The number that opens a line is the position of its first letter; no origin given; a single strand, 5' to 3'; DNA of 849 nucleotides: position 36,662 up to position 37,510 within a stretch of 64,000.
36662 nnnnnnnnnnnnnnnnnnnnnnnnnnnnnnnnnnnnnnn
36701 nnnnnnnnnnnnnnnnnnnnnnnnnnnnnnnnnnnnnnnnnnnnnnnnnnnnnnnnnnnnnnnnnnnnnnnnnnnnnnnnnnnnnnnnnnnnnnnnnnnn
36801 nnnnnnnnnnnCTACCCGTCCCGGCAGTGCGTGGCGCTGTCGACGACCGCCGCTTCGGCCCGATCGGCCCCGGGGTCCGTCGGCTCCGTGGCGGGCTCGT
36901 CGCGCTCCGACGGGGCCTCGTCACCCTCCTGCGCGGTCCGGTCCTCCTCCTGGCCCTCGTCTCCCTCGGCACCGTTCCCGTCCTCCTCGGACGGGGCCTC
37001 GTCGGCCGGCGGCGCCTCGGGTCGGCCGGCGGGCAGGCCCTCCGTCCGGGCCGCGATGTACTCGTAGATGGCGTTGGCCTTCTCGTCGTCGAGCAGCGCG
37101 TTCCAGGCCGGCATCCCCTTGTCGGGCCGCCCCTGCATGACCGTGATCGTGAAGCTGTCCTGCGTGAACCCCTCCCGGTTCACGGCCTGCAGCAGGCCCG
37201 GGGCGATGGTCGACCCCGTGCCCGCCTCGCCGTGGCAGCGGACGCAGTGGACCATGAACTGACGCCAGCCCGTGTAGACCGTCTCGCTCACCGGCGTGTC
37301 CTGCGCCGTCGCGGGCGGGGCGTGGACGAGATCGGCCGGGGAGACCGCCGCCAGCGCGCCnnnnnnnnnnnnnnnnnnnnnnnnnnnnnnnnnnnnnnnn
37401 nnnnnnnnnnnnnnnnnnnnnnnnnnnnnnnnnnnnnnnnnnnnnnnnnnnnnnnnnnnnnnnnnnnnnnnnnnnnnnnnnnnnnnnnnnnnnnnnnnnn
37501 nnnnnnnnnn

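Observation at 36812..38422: XoxJ-like binding protein fused in frame to a monohaem cytochrome c with a long acidic tail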

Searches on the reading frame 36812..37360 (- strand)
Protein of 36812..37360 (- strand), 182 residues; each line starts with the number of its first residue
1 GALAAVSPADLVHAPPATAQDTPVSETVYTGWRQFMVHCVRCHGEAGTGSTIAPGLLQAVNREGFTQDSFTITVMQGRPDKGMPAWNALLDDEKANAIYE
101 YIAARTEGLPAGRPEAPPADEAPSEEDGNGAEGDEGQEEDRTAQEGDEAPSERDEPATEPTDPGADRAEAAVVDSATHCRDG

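Call 34: search_protein_families(library=ncbifam, alignment_id=A2, max_evalue=0.001)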
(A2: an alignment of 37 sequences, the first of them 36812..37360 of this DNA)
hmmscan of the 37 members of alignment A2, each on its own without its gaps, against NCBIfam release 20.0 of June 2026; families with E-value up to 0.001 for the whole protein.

A. member 1, window:36812-37360:- (182 aa): 6 families
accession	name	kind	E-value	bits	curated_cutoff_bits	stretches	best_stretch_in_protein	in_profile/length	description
TIGR00782.1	ccoP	equivalog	7.3e-10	38.6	179.95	1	27-116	106-203/285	cytochrome-c oxidase, cbb3-type subunit III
TIGR03874.1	4cys_cytochr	equivalog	3.3e-09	36.6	161.75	1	19-115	24-126/143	c-type cytochrome, methanol metabolism-related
TIGR04494.1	c550_PedF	equivalog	2.7e-06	27.3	122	1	26-106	49-131/133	cytochrome c-550 PedF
NF050122.1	bc1_QcrC_actin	exception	3.6e-05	23.2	200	1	14-133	27-139/253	cytochrome bc1 complex diheme cytochrome c subunit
NF011054.0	PRK14486.1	equivalog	6.2e-05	22.6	447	1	27-105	214-290/294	putative bifunctional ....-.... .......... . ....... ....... II/cytochrome c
NF045773.1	cytochro_C550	exception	0.00021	21.2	125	1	35-103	56-117/118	cytochrome c550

B. families by the number of members that match (of 37 scanned): 14 families
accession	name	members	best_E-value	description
TIGR00782.1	ccoP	37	8.3e-19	cytochrome-c oxidase, cbb3-type subunit III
NF011054.0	PRK14486.1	36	1.7e-19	putative bifunctional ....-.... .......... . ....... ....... II/cytochrome c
NF050122.1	bc1_QcrC_actin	33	8.2e-09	cytochrome bc1 complex diheme cytochrome c subunit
TIGR03872.1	cytochrome_MoxG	31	1.7e-20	cytochrome c(L), periplasmic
NF045930.1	Cytc6PetJCyano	30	7.9e-09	cytochrome c6 PetJ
TIGR04494.1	c550_PedF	27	3.2e-12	cytochrome c-550 PedF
NF045773.1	cytochro_C550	21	1.6e-09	cytochrome c550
NF045774.1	cytochro_C551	9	2.6e-09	cytochrome c551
TIGR04485.1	thiosulf_SoxX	8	5.3e-06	sulfur oxidation c-type cytochrome SoxX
NF033864.1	cytochrome579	7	3.1e-07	cytochrome 579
TIGR03874.1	4cys_cytochr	6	4.2e-15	c-type cytochrome, methanol metabolism-related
NF052248.1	SorU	6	7.1e-05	SorU family sulfite dehydrogenase c-type cytochrome subunit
NF040971.1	cytc_ExtS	2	1.6e-05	selenite/tellurite reduction operon c-type cytochrome lipoprotein ExtS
TIGR02603.1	CxxCH_TIGR02603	1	3.9e-05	putative heme-binding domain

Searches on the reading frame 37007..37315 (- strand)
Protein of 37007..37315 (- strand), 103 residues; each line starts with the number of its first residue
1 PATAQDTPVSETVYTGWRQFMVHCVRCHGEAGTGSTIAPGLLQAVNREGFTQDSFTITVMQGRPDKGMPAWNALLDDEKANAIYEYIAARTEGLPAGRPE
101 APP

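Call 46: search_solved_structures(query=window:37007-37315:-, max_evalue=1, show_alignments=2)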
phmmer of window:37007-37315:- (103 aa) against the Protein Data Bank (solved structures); distinct sequences matched with E-value up to 1: 56.
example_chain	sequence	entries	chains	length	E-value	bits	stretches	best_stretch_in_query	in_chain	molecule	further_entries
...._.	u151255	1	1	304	1.9e-10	43.9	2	13-95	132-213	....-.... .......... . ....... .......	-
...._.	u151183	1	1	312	3.9e-10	42.9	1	11-94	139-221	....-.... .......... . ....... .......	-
3mk7_C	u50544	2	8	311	3.1e-09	40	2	11-96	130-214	Cytochrome c oxidase, cbb3-type, subunit P | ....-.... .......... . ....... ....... CcoP1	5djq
9g83_v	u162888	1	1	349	3e-08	36.9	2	16-87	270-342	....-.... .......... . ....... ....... CcoP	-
6xkx_p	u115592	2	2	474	5.9e-07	32.7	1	8-81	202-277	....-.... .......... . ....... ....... CcoP,Cytochrome c-type cyt cy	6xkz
6xkw_p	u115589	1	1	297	7.2e-07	32.4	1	8-81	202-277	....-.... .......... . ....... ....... CcoP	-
1c6o_A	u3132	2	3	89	1.2e-06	31.7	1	15-91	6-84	CYTOCHROME C6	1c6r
6onq_A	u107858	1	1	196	1.2e-05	28.4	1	11-94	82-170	Cytochrome c XoxG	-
6tp9_A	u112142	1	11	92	3.1e-05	27.1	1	21-83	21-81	Cytochrome c55X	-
9wcx_U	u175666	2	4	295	0.0002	24.6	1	2-92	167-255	Cytochrome bc1 complex cytochrome c subunit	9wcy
1a2s_A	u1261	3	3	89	0.00029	24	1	18-90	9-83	CYTOCHROME C6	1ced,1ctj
8hcr_C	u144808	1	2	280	0.00046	23.4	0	6-93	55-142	Cytochrome bc1 complex cytochrome c subunit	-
7e1v_O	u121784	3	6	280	0.00046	23.4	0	6-93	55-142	Cytochrome bc1 complex cytochrome c subunit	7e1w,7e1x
6hwh_M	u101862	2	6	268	0.00047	23.3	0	2-81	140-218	Cytochrome bc1 complex cytochrome c subunit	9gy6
7o38_A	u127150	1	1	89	0.00051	23.2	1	19-88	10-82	Cytochrome c-552 Ks_3357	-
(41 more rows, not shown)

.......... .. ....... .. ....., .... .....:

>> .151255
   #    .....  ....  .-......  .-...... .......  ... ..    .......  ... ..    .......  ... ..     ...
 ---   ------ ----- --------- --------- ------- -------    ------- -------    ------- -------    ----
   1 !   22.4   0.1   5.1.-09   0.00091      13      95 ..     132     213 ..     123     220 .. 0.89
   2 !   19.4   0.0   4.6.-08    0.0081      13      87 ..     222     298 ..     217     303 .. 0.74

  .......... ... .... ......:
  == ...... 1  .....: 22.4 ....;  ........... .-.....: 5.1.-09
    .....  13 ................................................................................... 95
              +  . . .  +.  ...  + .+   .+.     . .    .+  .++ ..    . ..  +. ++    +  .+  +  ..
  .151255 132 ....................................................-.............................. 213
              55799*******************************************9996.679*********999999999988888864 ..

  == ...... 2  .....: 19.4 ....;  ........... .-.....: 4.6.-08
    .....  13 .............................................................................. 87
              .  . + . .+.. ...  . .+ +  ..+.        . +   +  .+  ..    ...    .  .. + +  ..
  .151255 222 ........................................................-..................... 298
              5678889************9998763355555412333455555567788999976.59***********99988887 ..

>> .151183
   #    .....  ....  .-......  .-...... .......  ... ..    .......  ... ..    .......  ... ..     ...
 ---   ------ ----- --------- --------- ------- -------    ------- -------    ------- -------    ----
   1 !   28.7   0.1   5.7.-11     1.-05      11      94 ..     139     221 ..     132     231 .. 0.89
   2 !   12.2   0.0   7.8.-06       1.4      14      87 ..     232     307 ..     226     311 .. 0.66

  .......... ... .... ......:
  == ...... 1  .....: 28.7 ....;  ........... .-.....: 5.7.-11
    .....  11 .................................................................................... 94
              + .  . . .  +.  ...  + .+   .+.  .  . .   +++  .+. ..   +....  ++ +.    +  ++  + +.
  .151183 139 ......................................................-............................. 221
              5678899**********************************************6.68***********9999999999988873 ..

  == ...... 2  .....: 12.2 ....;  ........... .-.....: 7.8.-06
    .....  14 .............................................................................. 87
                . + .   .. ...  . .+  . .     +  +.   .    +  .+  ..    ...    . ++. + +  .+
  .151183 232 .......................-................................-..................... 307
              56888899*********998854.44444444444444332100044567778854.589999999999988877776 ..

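Call 51: search_protein_representatives(protein=window:37007-37315:-)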
Query: 103 residues. Proteins with E-value up to 0.001 (for the whole library): 1600; up to 1e-10: 279; up to 1e-30: 2. The best 150 are listed.
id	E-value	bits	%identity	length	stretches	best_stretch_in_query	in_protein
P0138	9.7e-45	167.0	33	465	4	12-97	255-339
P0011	6.5e-31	122.6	59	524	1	3-100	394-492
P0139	1.6e-30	121.3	33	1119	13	14-45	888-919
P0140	1.6e-30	121.3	57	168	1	2-101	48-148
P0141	1.6e-29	118.2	29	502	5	5-89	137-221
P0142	2.5e-26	107.9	35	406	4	15-88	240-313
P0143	2.9e-26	107.6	32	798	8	20-89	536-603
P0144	4.1e-26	107.2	32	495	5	15-91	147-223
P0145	1.1e-22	96.2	32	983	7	10-103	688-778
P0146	1.4e-22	95.8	34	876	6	16-88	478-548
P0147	9.0e-22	93.2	52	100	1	9-100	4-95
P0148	1.1e-21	92.9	49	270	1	7-103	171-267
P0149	1.4e-21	92.6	29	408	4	15-95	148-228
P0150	2.7e-21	91.7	49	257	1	8-103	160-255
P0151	1.1e-20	89.7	29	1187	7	10-88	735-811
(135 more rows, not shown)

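Call 72: search_protein_families(library=ncbifam, proteins=[P0140], max_evalue=0.001)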
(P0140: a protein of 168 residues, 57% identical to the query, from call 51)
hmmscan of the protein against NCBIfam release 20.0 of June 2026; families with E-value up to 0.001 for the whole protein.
P0140 (168 aa): 4 families
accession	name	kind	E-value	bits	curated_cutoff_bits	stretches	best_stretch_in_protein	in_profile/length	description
TIGR00782.1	ccoP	equivalog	1.7e-07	30.9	179.95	1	51-148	98-203/285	cytochrome-c oxidase, cbb3-type subunit III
TIGR04494.1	c550_PedF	equivalog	1.3e-06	28.3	122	1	70-138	61-131/133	cytochrome c-550 PedF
TIGR03874.1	4cys_cytochr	equivalog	4.1e-06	26.6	161.75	1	56-150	29-129/143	c-type cytochrome, methanol metabolism-related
NF011054.0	PRK14486.1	equivalog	9.5e-06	25.3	447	1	65-137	220-290/294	putative bifunctional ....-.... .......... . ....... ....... II/cytochrome c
